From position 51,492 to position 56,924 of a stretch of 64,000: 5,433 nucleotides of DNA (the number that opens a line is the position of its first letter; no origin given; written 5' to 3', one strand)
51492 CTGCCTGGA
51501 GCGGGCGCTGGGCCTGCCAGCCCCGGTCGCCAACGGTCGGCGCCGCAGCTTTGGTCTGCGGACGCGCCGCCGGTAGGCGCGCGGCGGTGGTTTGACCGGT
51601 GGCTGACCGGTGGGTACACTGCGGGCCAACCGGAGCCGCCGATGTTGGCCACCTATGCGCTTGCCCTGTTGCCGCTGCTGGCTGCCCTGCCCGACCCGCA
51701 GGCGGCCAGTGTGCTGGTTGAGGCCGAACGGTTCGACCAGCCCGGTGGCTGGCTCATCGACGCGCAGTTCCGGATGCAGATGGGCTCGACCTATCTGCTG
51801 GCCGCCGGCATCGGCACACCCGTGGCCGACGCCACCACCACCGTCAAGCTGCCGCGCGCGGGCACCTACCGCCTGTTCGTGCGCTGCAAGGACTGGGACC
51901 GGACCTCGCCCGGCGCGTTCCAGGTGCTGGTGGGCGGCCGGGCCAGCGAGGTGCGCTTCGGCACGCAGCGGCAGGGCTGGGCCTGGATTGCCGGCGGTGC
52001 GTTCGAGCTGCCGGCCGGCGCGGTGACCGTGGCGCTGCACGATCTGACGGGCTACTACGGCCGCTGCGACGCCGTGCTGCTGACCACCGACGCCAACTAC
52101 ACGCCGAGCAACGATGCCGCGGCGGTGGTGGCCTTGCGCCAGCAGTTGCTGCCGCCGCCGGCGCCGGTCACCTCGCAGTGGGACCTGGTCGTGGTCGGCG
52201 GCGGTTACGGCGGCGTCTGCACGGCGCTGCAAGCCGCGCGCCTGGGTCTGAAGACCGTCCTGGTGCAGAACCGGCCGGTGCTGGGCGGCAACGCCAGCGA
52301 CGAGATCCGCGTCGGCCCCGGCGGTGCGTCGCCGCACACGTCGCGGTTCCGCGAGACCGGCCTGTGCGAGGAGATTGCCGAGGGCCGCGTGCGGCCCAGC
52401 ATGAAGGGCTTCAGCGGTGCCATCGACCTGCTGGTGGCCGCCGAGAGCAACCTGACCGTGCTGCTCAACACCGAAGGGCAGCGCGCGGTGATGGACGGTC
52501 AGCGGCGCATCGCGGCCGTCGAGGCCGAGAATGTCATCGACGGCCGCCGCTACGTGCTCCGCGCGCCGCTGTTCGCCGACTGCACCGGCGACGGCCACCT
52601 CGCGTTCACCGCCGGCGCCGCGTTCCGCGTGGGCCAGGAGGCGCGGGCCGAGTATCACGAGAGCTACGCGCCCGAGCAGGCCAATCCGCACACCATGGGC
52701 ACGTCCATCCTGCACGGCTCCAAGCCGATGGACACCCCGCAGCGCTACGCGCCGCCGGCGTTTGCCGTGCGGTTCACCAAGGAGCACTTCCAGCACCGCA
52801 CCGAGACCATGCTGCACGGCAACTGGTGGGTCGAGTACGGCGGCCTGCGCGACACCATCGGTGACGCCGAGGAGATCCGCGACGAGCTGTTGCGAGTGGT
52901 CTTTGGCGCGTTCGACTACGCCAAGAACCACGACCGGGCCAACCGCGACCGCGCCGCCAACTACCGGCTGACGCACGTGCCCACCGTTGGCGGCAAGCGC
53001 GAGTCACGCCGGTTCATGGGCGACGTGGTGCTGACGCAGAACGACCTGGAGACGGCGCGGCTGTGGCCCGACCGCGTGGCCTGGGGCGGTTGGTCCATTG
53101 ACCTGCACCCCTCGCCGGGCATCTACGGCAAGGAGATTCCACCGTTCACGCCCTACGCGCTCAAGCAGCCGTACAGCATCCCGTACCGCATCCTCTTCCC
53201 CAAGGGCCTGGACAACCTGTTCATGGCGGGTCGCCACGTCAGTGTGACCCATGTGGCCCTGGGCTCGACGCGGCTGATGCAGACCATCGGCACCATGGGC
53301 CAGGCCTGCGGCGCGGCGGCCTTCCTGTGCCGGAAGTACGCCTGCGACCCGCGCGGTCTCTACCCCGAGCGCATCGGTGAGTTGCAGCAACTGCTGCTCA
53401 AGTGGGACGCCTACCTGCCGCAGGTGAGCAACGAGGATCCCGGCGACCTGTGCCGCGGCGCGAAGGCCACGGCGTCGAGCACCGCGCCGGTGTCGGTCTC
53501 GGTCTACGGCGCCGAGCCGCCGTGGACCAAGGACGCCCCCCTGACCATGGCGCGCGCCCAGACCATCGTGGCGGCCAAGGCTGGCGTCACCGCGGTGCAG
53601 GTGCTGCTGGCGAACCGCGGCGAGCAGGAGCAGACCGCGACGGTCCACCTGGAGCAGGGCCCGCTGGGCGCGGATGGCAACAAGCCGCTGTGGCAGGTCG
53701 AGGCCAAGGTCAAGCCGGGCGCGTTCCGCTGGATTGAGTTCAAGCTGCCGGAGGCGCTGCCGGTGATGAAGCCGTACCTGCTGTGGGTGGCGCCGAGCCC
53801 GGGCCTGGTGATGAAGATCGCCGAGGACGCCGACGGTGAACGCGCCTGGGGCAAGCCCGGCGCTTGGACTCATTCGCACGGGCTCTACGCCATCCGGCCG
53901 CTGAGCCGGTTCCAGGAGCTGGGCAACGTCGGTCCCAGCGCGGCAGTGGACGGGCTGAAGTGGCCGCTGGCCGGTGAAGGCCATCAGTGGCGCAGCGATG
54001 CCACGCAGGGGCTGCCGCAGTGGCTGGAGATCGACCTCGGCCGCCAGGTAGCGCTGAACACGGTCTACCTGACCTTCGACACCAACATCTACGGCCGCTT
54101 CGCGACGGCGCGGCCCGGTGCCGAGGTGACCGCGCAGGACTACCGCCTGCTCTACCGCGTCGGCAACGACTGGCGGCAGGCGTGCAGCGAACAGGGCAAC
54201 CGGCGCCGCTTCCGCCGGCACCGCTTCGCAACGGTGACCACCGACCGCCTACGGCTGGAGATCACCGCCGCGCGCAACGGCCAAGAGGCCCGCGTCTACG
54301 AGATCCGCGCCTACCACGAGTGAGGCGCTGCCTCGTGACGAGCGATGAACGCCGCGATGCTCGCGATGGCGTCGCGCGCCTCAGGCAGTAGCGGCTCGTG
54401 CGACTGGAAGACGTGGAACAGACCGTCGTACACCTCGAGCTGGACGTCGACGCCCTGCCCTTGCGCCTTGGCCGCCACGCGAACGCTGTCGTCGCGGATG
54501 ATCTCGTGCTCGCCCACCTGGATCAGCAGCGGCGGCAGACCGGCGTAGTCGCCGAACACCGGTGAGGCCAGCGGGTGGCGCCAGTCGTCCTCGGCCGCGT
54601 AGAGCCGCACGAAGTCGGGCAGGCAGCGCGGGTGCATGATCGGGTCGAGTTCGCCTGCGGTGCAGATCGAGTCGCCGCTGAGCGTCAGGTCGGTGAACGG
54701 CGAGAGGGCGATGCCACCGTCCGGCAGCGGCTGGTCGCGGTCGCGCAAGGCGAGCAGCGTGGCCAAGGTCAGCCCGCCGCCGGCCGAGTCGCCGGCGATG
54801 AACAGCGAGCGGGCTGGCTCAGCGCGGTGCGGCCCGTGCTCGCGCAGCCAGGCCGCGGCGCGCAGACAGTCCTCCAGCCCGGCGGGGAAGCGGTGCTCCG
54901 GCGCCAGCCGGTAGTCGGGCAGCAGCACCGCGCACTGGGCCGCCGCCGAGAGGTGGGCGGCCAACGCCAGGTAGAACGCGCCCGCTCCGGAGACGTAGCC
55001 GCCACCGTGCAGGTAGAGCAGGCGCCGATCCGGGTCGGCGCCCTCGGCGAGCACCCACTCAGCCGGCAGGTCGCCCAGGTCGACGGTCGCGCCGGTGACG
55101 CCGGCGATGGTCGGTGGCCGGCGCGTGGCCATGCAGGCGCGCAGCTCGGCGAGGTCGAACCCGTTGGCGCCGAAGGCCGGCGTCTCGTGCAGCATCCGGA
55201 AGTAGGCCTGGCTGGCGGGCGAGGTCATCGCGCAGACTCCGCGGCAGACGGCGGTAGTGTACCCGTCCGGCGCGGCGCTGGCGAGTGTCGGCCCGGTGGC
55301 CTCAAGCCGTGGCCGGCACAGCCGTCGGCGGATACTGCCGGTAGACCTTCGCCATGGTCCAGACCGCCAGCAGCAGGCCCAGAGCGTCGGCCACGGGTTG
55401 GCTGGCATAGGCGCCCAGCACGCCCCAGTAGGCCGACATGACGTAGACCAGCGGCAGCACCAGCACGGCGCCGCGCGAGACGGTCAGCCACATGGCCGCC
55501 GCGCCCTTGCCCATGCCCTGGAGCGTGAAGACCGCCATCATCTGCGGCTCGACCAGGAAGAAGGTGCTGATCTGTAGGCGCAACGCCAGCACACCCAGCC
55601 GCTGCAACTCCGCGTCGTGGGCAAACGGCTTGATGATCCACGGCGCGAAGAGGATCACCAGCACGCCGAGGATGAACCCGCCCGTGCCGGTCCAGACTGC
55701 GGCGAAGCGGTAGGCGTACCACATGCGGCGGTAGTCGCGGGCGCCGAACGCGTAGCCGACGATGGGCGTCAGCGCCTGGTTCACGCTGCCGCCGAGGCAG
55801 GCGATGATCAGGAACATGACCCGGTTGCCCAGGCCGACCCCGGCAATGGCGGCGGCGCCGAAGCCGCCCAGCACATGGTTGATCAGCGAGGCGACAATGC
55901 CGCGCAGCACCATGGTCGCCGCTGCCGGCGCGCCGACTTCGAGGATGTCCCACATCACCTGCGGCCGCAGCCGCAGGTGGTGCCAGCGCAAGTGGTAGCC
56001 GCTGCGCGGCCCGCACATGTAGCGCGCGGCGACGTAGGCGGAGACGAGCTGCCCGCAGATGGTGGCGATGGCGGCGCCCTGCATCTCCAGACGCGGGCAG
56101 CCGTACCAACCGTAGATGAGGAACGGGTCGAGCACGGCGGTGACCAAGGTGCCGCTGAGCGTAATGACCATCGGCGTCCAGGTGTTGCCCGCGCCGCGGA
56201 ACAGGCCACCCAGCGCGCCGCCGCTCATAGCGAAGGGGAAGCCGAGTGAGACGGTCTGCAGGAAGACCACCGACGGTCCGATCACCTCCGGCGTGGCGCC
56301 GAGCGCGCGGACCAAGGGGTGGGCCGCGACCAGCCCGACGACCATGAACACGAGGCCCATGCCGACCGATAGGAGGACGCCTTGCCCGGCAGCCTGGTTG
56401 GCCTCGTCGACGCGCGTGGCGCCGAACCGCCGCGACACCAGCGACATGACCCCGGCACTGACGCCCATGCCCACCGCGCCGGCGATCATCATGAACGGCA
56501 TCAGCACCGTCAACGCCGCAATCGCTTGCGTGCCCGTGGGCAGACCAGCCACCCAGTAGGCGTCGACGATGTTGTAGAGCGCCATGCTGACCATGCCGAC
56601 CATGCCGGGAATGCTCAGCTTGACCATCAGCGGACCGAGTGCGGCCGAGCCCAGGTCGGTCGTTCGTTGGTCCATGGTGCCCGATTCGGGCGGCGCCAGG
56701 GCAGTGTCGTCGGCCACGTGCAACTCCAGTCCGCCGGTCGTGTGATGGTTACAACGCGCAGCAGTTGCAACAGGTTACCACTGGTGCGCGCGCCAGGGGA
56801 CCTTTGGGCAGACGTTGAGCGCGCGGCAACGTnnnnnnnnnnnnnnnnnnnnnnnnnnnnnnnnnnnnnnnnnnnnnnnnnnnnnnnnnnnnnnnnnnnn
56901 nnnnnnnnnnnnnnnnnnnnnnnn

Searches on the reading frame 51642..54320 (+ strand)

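Call 3: search_protein_families(library=pfam, proteins=[window:51642-54320:+], max_evalue=0.01)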
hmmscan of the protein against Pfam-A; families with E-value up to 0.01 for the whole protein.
window:51642-54320:+ (893 aa): 9 families
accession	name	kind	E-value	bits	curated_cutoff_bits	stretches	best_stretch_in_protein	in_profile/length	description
PF12831.13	FAD_oxidored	-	3e-78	264.4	27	1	181-584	1-415/416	FAD dependent oxidoreductase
PF25275.1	Golvesin_C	-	2.1e-08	34.8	31.6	1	29-145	9-128/132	Golvesin C-terminal domain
PF13450.12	NAD_binding_8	-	8e-06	26.5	21.9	1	184-223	1-40/68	NAD(P)-binding Rossmann-like domain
PF00890.30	FAD_binding_2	-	2.1e-05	24.3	20.4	1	181-217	1-37/414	FAD binding domain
PF01266.30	DAO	-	2.3e-05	24.6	27.9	1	181-219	1-39/353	FAD dependent oxidoreductase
PF22633.2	F5_F8_type_C_2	-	5.5e-05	24.2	27.8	1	768-872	2-91/91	NedA-like, galactose-binding domain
PF00754.31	F5_F8_type_C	-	0.00027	21.5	28.2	1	764-880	13-118/127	F5/8 type C domain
PF07992.20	Pyr_redox_2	-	0.00028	20.9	26.1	1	169-218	140-181/291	Pyridine nucleotide-disulphide oxidoreductase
PF01134.28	GIDA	-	0.00028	20.5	22.1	1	181-209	1-29/391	Glucose inhibited division protein A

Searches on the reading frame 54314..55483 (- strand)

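Call 18: search_protein_families(library=pfam, proteins=[window:54314-55483:-], max_evalue=0.0001)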
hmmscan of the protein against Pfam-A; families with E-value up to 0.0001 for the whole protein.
window:54314-55483:- (390 aa): 3 families
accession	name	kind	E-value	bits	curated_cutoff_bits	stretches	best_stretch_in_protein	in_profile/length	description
PF07859.19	Abhydrolase_3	-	4.5e-57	193.6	25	1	155-360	1-209/210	alpha/beta hydrolase fold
PF20434.5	BD-FAE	-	3.6e-11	43.4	26.8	1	155-250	16-112/215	BD-FAE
PF10340.15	Say1_Mug180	-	3.2e-09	36.6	21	1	152-269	122-240/374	Steryl acetyl hydrolase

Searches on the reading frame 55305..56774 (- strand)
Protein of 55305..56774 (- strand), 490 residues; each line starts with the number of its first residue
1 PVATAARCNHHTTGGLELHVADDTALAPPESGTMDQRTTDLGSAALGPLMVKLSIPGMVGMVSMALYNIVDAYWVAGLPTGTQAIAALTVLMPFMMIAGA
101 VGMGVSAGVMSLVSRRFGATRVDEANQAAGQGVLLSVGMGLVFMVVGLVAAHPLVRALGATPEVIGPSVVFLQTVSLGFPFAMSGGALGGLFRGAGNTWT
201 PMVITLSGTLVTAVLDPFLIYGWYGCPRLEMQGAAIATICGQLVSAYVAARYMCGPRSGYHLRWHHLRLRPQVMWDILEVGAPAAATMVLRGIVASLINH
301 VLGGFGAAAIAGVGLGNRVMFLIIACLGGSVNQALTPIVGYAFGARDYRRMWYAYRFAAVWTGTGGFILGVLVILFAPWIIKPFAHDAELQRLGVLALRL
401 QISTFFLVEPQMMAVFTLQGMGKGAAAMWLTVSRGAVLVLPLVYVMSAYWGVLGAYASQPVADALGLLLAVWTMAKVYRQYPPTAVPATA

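Call 18: search_protein_families(library=pfam, proteins=[window:55305-56774:-], max_evalue=0.0001)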
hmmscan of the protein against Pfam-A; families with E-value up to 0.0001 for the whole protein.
window:55305-56774:- (490 aa): 1 family
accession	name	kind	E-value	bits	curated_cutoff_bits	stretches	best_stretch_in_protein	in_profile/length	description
PF01554.23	MatE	-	1.1e-48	165.4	24.9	2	56-217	1-160/161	MatE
